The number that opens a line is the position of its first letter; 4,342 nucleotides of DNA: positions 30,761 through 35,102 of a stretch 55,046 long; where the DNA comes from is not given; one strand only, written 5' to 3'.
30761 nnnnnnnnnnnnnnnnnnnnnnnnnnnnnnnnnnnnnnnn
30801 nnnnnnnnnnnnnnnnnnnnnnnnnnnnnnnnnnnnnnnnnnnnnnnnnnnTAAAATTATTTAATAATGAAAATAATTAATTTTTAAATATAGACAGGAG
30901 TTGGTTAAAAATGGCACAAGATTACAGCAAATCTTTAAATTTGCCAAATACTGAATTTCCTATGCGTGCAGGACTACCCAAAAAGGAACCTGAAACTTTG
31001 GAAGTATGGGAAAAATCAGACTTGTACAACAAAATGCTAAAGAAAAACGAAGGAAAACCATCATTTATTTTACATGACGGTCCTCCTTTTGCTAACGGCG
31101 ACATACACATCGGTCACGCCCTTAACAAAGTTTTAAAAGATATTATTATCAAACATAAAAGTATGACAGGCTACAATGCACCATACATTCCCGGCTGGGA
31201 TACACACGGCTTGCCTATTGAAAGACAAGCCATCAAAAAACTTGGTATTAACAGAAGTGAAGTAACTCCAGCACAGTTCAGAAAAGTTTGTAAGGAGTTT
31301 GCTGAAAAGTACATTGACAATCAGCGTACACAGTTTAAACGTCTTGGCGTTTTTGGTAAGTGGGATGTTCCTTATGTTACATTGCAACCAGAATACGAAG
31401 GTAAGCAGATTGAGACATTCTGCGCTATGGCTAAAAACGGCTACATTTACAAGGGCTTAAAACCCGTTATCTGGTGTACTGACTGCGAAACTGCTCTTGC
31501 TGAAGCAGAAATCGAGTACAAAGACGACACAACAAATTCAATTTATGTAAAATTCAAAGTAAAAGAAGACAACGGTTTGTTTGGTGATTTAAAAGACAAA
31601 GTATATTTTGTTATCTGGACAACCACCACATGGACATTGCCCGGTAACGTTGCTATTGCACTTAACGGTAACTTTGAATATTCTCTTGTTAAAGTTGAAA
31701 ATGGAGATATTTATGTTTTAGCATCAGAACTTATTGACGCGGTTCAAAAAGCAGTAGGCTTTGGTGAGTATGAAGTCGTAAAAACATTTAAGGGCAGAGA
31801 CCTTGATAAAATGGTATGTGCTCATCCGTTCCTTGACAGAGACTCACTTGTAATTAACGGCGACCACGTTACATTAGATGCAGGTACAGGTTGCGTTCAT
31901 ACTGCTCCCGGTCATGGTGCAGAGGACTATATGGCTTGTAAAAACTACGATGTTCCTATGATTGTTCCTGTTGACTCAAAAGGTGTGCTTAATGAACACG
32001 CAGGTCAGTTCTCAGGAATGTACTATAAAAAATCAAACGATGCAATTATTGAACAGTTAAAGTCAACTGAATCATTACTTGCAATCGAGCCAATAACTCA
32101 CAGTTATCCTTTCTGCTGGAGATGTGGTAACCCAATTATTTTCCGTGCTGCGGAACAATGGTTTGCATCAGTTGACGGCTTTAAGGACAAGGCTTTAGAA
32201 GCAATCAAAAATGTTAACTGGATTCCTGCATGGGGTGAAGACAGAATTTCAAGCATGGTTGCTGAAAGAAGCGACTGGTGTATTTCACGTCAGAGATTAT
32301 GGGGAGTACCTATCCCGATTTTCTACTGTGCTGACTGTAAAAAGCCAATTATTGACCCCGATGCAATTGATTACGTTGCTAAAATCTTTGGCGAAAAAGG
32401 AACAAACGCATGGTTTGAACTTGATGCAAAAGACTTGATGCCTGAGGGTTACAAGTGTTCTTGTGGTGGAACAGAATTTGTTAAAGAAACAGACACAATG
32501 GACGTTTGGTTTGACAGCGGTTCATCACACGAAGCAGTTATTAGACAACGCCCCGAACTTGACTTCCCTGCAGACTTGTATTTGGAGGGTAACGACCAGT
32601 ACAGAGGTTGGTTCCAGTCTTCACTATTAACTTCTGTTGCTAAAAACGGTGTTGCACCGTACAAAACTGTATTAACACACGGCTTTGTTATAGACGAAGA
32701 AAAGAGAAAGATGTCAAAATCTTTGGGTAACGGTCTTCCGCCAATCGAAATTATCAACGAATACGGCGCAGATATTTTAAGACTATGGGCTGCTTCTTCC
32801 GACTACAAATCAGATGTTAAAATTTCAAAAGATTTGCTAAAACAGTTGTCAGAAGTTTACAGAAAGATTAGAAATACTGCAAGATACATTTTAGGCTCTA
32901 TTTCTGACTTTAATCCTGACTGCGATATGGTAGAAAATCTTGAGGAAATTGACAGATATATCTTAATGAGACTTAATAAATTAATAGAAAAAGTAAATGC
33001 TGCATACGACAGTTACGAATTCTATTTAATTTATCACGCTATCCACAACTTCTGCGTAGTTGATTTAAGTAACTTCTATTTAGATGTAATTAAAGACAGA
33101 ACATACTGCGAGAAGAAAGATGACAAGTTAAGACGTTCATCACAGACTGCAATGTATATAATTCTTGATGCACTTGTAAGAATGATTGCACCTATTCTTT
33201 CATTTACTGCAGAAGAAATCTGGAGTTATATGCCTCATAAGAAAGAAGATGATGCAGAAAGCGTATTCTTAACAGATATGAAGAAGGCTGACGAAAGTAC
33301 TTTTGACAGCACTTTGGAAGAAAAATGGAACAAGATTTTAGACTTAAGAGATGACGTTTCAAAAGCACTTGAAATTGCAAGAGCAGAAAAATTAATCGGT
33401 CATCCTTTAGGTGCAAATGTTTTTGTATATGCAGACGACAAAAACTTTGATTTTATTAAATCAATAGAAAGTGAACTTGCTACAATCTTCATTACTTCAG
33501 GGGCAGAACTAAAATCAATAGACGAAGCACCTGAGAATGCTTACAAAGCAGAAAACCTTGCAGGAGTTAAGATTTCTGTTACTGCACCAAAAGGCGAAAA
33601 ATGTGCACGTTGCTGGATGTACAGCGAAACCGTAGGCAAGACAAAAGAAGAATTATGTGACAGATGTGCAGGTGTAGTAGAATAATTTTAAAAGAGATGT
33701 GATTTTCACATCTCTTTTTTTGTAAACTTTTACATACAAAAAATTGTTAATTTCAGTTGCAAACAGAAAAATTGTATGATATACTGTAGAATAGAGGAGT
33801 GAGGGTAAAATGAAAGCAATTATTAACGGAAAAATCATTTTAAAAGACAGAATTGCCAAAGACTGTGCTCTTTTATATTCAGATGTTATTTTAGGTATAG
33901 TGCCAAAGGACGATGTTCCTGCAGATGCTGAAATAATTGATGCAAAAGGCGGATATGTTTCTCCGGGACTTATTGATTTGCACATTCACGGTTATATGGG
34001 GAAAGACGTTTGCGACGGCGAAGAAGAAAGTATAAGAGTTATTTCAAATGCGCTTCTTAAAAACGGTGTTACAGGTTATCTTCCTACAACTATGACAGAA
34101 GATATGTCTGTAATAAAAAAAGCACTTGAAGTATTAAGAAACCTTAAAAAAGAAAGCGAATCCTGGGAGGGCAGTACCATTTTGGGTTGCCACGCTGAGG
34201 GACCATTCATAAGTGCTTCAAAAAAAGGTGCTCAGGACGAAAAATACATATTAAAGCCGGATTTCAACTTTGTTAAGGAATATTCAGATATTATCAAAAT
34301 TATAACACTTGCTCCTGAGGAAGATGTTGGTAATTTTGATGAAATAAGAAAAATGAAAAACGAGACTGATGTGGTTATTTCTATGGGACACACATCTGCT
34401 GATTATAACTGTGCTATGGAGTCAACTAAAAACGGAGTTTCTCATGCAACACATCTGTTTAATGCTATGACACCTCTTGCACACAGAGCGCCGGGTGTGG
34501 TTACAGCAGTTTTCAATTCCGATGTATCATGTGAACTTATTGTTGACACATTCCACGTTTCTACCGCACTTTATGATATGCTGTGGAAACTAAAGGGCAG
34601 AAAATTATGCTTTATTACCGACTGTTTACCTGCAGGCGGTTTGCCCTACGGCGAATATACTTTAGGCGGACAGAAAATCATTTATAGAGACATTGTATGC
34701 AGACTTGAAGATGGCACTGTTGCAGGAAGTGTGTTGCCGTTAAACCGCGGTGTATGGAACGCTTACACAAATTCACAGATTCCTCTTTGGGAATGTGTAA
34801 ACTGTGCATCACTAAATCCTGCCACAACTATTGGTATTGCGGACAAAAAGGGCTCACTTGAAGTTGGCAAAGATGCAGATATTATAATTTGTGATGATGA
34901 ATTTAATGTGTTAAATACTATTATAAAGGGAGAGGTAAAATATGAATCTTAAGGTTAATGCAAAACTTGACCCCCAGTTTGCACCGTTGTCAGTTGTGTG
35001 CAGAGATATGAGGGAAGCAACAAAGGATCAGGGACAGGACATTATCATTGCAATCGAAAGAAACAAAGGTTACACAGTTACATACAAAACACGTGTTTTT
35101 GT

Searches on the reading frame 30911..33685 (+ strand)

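Call 34: search_protein_families(library=pfam, proteins=[window:30911-33685:+], max_evalue=0.00001)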
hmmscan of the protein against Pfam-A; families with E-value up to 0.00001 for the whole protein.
window:30911-33685:+ (924 aa): 5 families
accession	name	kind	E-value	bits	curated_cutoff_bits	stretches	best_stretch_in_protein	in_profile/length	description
PF00133.28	tRNA-synt_1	-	5.6e-143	477.1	22.7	1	29-639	2-414/414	tRNA synthetases class I (I, L, M and V)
PF08264.19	Anticodon_1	-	8.1e-35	120.3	25.1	1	681-833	1-142/148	Anticodon-binding domain of tRNA ligase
PF09334.17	tRNA-synt_1g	-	8.6e-27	94.3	20.1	1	59-202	8-136/391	tRNA synthetases class I (M)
PF01406.26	tRNA-synt_1e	-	1.3e-09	38.3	27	1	571-645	225-298/301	tRNA synthetases class I (C) catalytic domain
PF06827.20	zf-FPG_IleRS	-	1.7e-07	31.4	21.3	1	895-920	1-28/30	Zinc finger found in FPG and IleRS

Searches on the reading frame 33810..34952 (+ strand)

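Call 34: search_protein_families(library=pfam, proteins=[window:33810-34952:+], max_evalue=0.00001)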
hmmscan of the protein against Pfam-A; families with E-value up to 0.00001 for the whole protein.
window:33810-34952:+ (380 aa): 2 families
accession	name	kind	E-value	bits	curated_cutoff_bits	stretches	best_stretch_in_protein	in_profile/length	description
PF01979.26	Amidohydro_1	-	1.2e-27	97.5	25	1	49-376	1-344/345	Amidohydrolase family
PF07969.17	Amidohydro_3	-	7.7e-15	55.8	29.7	2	323-365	406-448/472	Amidohydrolase family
